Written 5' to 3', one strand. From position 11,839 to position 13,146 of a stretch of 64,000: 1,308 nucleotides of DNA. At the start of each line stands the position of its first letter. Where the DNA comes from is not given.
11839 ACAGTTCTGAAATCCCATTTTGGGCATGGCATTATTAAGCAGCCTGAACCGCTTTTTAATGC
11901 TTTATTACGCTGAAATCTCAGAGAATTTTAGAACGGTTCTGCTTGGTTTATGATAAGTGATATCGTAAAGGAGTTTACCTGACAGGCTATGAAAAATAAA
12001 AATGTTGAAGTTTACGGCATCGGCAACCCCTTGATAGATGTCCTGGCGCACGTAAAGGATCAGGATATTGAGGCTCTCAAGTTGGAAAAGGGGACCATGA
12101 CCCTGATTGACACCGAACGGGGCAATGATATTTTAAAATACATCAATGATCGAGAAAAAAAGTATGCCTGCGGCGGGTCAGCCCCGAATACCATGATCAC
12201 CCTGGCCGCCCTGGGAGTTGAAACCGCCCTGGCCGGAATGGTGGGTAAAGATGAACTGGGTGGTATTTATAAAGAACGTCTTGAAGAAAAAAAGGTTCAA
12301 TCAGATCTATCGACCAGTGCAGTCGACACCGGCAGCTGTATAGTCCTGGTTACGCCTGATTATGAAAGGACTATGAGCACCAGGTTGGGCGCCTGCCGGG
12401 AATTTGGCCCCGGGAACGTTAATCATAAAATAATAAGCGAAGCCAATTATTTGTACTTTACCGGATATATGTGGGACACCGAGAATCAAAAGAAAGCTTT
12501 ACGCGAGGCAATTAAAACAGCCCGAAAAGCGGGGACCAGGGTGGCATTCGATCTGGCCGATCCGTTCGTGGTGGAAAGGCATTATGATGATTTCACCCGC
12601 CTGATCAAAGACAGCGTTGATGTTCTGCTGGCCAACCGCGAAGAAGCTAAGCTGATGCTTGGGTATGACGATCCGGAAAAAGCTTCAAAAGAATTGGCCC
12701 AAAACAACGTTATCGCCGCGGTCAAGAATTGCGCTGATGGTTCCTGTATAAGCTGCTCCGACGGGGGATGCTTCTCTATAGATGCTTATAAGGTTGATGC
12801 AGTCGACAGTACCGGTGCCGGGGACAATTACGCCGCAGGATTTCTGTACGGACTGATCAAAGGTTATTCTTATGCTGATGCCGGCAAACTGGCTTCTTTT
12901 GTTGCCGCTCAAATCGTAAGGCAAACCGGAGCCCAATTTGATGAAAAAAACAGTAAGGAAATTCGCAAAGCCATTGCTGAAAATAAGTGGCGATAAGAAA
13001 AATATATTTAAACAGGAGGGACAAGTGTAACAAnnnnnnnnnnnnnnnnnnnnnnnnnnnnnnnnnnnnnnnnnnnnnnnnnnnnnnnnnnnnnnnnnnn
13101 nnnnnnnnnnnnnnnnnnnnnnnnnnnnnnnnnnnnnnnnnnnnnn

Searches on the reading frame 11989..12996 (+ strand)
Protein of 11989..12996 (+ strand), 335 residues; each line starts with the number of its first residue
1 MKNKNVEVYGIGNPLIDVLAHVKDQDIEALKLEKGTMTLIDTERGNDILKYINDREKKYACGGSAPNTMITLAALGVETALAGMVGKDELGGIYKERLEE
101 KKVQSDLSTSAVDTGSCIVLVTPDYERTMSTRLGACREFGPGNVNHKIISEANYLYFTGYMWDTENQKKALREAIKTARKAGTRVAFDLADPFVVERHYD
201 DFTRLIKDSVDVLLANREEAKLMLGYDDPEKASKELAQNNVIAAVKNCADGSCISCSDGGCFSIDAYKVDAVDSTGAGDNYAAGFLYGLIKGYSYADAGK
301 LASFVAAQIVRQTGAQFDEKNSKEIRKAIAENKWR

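Call 25: search_protein_families(library=ncbifam, proteins=[window:11989-12996:+], max_evalue=1e-10)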
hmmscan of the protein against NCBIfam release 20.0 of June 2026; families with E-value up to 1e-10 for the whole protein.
window:11989-12996:+ (335 aa): 17 families
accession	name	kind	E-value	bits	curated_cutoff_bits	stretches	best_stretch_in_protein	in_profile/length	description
TIGR04382.1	myo_inos_iolC_N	equivalog_domain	5.4e-35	121.1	300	1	60-327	32-307/309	5-dehydro-2-deoxygluconokinase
NF053626.1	RibKinHalex1628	equivalog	6.4e-31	107.9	330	1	56-319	32-282/293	ATP-dependent ribose-1-phosphate kinase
NF041134.1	R1P_kin_Thcocales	equivalog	3.7e-28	98.8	500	1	46-327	21-280/291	ADP-dependent ribose-1-phosphate kinase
TIGR02152.1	D_ribokin_bact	equivalog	2.3e-26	92.9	299.65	1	53-325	26-296/298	ribokinase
NF011655.0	PRK15074.1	subfamily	9.5e-23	80.6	367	1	4-236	32-274/434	inosine/guanosine kinase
NF049991.1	TagKinase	equivalog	1.2e-22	80.2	420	1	65-331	43-317/321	tagatose kinase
NF040938.1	KDG_KDGal_kin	equivalog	2.3e-21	76.2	400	1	49-325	19-299/305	bifunctional 2-dehydro-3-deoxygluconokinase/2-dehydro-3-deoxygalactonokinase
NF006957.1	PRK09434.1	equivalog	1.7e-19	70.5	450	1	46-306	9-277/302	fructokinase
NF008353.0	PRK11142.1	equivalog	2.9e-17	63.1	341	1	55-330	32-304/307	ribokinase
NF007321.0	PRK09813.1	equivalog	2.4e-16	60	247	1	48-315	11-260/261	fructoselysine 6-kinase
NF041332.1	KDG_KDGal_kin_Halo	equivalog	7.3e-16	58.5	440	1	58-327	29-308/320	bifunctional 2-dehydro-3-deoxygluconokinase/2-dehydro-3-deoxygalactonokinase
TIGR02198.1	rfaE_dom_I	equivalog_domain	1.6e-14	53.8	345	0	171-317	162-304/315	D-glycero-beta-D-manno-heptose-7-phosphate kinase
TIGR03168.1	1-PFK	subfamily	3.4e-13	49.2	216.4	1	58-322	31-295/305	hexose kinase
NF041320.1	pfkB_Halo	equivalog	1.2e-12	47.9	400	0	228-320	195-287/302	1-phosphofructokinase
TIGR03828.1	pfkB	equivalog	1.6e-12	47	292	1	60-321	33-293/305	1-phosphofructokinase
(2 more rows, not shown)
